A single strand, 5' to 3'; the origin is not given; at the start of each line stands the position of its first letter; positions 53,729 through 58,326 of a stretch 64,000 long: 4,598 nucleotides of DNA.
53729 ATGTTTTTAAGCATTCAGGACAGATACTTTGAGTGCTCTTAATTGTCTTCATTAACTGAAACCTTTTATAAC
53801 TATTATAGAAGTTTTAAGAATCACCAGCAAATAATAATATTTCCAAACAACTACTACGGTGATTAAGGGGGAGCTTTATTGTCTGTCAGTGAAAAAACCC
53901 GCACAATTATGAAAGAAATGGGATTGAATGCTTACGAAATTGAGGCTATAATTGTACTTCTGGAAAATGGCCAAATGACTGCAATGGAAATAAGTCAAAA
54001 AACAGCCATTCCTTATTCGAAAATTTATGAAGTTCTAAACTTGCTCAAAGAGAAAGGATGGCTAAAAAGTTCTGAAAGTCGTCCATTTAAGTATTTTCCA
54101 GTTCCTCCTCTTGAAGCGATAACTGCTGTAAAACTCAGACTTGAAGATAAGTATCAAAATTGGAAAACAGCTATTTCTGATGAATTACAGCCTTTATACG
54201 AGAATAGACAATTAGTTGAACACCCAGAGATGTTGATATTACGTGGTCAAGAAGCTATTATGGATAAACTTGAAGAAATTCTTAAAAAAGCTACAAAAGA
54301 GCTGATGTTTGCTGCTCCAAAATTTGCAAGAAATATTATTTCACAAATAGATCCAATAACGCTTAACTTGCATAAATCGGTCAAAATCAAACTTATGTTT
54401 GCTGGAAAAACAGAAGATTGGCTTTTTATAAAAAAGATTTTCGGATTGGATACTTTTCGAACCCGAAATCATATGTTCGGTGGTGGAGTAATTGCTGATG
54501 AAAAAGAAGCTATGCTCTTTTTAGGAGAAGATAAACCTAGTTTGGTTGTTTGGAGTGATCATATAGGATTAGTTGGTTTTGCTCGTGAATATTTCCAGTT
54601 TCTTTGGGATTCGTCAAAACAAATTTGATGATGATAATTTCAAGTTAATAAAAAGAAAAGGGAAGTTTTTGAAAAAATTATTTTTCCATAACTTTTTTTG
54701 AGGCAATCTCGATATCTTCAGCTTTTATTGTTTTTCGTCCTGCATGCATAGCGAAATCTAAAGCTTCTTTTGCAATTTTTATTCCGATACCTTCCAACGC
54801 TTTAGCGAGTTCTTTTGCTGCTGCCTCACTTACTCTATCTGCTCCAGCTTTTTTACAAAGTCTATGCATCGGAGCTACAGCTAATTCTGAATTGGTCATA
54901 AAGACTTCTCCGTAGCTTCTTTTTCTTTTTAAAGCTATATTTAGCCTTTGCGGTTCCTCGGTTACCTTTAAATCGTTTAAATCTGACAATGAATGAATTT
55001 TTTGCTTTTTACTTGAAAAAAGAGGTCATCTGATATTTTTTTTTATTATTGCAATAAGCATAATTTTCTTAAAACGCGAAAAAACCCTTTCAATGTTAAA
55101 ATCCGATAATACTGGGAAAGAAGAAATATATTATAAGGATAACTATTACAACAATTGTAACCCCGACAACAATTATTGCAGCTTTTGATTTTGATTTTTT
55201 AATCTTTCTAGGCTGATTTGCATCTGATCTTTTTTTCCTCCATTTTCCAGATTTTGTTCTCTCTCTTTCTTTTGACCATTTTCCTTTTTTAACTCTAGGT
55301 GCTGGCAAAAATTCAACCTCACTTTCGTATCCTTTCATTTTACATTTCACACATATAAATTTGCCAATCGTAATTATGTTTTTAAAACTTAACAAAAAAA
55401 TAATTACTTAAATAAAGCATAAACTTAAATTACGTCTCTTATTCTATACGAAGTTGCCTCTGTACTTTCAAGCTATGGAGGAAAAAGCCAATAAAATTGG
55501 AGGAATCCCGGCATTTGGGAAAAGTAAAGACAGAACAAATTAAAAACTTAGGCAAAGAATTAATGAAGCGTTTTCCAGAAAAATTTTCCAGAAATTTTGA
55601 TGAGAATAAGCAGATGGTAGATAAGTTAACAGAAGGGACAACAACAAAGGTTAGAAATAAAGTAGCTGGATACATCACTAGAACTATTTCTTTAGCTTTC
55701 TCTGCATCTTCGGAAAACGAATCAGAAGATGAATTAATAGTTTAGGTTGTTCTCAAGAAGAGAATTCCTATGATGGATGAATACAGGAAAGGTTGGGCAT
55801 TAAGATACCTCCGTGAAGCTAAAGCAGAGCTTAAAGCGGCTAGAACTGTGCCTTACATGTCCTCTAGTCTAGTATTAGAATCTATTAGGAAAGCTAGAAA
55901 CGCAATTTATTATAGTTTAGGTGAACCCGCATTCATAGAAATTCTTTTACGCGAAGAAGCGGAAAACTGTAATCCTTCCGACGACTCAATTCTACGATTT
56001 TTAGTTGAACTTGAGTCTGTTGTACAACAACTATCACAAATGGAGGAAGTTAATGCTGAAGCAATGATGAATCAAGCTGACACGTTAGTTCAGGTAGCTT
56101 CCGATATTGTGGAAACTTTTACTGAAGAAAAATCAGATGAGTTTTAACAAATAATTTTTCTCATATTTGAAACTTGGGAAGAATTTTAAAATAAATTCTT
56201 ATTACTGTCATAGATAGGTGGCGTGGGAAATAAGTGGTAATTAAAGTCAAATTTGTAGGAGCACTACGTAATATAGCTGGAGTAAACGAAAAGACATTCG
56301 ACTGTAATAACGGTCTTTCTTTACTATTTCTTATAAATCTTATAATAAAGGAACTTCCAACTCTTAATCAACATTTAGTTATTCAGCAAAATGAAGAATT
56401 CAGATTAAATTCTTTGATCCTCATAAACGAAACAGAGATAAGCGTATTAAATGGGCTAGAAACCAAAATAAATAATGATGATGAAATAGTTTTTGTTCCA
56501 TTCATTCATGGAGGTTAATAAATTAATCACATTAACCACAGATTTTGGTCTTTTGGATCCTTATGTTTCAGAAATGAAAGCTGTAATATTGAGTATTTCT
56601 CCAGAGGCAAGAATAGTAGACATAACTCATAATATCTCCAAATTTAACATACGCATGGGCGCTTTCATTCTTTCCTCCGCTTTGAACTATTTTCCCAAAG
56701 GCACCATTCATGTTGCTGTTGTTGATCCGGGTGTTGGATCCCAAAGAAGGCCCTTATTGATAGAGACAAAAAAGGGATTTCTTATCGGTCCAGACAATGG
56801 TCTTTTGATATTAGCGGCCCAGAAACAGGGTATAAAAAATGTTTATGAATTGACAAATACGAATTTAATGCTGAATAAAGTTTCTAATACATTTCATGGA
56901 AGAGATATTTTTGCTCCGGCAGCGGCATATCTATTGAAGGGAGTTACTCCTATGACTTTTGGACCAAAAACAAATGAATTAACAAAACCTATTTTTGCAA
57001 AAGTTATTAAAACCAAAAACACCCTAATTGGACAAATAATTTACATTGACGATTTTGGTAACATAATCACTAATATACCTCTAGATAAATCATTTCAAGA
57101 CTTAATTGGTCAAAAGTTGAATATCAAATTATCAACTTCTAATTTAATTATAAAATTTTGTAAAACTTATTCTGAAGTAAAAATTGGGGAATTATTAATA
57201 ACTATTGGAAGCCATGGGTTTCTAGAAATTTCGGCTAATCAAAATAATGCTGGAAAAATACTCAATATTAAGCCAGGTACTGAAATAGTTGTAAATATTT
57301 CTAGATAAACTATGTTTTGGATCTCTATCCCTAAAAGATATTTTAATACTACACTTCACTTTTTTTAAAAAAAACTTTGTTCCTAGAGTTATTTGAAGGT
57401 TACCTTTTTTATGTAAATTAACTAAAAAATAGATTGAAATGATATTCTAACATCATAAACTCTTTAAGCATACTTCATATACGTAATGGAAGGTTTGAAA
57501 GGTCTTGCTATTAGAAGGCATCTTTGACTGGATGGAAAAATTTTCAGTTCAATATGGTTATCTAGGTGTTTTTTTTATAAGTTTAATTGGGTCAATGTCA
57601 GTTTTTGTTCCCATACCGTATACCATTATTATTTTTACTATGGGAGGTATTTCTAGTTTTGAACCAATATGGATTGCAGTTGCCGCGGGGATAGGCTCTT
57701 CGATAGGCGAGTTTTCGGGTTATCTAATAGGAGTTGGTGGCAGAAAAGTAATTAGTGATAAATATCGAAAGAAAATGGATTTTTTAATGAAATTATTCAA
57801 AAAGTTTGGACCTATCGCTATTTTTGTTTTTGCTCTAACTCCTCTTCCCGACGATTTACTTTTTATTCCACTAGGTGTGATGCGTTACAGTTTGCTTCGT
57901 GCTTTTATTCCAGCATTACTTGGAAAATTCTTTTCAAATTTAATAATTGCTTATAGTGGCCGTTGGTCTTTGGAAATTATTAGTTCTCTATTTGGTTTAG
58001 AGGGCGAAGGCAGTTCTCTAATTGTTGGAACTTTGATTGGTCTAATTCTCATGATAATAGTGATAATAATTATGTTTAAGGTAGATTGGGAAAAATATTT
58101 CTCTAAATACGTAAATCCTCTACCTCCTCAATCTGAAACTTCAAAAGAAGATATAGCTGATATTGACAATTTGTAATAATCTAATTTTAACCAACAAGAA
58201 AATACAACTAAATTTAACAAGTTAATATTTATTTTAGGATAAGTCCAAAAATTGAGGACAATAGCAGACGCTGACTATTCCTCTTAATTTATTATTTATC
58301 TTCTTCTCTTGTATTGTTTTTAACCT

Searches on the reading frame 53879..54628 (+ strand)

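Call 30: search_protein_families(library=pfam, proteins=[window:53879-54628:+], max_evalue=0.00001)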
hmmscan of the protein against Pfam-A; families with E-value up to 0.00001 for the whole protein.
window:53879-54628:+ (249 aa): 1 family
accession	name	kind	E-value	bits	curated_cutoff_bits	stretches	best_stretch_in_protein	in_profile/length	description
PF01978.25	TrmB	-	3e-19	69.1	25.6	1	11-77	1-67/68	Sugar-specific transcriptional regulator TrmB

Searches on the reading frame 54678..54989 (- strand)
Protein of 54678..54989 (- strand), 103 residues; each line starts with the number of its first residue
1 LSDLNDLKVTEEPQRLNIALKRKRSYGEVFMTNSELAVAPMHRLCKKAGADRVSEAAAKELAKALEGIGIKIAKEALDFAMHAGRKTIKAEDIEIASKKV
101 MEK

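Call 30: search_protein_families(library=pfam, proteins=[window:54678-54989:-], max_evalue=0.00001)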
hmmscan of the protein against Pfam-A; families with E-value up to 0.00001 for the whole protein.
window:54678-54989:- (103 aa): 2 families
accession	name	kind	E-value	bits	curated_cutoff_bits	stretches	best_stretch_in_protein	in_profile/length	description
PF00808.29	CBFD_NFYB_HMF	-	4.4e-12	46.5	21.4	1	35-96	2-64/65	Histone-like transcription factor (CBF/NF-Y) and archaeal histone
PF00125.30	Histone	-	2.3e-06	28.3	26.4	1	31-98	48-120/122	Core histone H2A/H2B/H3/H4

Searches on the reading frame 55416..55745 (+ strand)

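Call 32: search_protein_families(library=pfam, proteins=[window:55416-55745:+], max_evalue=0.00001)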
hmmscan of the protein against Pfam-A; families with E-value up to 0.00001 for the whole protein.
window:55416-55745:+ (109 aa): 1 family
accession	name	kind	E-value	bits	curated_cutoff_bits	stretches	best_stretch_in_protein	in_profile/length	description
PF00833.23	Ribosomal_S17e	-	3.5e-10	40.3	22.8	1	35-91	2-58/122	Ribosomal S17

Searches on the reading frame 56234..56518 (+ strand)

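Call 30: search_protein_families(library=pfam, proteins=[window:56234-56518:+], max_evalue=0.00001)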
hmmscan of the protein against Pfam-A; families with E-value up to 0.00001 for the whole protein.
window:56234-56518:+ (94 aa): 2 families
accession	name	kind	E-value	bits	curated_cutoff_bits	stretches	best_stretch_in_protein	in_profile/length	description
PF09138.17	Urm1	-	2.5e-09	37.8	21.8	1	3-94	2-96/96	Urm1 (Ubiquitin related modifier)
PF02597.26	ThiS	-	6.1e-07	30.3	22.5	1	5-94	1-76/76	ThiS family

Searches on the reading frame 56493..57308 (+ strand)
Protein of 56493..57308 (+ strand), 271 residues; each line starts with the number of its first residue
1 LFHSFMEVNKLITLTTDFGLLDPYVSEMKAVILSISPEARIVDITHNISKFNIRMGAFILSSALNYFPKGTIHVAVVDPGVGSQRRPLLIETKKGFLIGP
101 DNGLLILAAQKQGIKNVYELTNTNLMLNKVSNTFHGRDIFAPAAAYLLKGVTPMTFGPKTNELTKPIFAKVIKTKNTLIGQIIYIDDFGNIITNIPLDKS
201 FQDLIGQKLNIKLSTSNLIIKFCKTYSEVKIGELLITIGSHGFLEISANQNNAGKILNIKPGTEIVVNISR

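Call 30: search_protein_families(library=pfam, proteins=[window:56493-57308:+], max_evalue=0.00001)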
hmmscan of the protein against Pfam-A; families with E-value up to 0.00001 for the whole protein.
window:56493-57308:+ (271 aa): 2 families
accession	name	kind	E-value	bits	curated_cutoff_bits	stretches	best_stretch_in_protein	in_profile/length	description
PF01887.21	SAM_HAT_N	-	3.7e-60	202.3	26.3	1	12-156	1-144/145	SAM hydroxide adenosyltransferase N-terminal domain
PF20257.3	SAM_HAT_C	-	2e-26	92.6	25.5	1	180-265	1-83/84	SAM hydroxide adenosyltransferase C-terminal domain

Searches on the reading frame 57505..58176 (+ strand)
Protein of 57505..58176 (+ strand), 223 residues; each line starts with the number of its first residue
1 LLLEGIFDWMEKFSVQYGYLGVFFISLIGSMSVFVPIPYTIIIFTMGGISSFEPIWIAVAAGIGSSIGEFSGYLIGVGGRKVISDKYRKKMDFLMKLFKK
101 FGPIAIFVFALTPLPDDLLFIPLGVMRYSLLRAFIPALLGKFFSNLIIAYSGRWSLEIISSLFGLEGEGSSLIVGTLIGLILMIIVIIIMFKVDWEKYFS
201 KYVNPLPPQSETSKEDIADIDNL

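Call 30: search_protein_families(library=pfam, proteins=[window:57505-58176:+], max_evalue=0.00001)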
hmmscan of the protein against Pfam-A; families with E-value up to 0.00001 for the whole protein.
window:57505-58176:+ (223 aa): 1 family
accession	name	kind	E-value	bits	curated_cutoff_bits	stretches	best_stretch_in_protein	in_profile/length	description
PF09335.16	VTT_dom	-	3.3e-14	53.9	33.9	1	37-153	1-122/123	VTT domain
